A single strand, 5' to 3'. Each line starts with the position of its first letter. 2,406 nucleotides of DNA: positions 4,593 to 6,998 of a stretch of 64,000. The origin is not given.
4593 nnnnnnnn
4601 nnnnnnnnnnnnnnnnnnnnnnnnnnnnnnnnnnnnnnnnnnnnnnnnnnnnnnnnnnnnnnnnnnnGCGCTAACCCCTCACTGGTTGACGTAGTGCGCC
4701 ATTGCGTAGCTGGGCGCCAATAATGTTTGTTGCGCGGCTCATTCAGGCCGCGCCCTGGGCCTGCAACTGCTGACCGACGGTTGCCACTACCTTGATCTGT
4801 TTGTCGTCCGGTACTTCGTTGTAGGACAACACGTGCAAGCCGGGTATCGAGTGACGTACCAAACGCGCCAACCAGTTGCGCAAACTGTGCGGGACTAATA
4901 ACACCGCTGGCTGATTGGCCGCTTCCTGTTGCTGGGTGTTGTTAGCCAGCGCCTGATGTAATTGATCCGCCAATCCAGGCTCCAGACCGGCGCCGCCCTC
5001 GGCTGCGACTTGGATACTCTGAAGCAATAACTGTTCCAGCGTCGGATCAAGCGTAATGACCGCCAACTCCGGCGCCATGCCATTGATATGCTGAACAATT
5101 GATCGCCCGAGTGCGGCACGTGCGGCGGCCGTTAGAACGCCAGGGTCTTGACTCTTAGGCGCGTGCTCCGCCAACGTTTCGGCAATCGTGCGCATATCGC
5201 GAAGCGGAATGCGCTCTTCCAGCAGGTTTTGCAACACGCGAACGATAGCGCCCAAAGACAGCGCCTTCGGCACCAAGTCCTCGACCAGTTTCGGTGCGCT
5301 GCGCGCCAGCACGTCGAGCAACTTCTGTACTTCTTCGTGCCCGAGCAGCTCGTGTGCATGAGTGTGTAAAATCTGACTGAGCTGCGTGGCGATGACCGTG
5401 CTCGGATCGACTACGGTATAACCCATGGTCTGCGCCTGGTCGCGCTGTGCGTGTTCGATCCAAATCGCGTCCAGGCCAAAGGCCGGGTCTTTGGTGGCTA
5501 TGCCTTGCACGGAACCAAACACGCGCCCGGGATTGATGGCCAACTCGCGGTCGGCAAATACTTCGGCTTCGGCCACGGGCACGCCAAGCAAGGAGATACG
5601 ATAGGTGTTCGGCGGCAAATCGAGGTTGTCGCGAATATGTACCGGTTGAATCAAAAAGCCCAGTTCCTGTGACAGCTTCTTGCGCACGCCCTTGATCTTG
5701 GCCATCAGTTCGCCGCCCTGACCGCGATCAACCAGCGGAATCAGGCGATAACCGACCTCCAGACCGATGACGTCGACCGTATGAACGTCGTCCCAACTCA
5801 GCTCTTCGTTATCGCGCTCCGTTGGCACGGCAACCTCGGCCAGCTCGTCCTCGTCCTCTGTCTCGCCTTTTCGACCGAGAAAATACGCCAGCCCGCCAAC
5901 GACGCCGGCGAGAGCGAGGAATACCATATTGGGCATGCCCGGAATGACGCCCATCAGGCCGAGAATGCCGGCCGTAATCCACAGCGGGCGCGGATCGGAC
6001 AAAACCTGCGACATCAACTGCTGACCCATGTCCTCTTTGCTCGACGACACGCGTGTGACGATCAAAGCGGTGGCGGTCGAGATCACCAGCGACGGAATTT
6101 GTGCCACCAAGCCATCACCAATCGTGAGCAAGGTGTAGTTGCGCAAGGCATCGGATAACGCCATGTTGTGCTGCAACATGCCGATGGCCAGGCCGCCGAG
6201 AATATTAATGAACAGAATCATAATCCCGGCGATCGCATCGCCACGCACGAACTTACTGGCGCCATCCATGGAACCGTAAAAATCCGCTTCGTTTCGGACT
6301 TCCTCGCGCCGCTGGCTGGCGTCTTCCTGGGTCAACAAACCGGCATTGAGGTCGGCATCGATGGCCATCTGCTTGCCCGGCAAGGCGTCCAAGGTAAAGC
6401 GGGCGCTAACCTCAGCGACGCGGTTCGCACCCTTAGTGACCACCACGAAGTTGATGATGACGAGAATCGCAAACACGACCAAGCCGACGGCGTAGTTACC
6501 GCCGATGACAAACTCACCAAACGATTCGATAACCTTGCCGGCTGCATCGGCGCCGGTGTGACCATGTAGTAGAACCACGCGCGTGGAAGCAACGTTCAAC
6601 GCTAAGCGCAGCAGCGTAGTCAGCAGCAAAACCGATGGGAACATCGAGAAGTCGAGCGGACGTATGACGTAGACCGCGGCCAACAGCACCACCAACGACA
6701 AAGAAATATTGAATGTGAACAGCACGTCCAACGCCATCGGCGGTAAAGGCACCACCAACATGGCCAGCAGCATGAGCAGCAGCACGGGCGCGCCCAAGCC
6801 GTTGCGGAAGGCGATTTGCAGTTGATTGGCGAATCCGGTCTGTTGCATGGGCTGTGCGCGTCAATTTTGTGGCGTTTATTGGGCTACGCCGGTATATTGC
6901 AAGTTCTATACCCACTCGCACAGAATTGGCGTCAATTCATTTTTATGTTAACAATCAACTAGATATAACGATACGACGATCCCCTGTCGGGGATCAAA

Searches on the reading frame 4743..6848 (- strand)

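Call 34: search_protein_families(library=pfam, proteins=[window:4743-6848:-])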
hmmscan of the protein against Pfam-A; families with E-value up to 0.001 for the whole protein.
window:4743-6848:- (701 aa): 1 family
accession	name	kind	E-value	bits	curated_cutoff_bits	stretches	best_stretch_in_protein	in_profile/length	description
PF00771.25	FHIPEP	-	6e-273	907.7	29.1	1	28-683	2-656/657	FHIPEP family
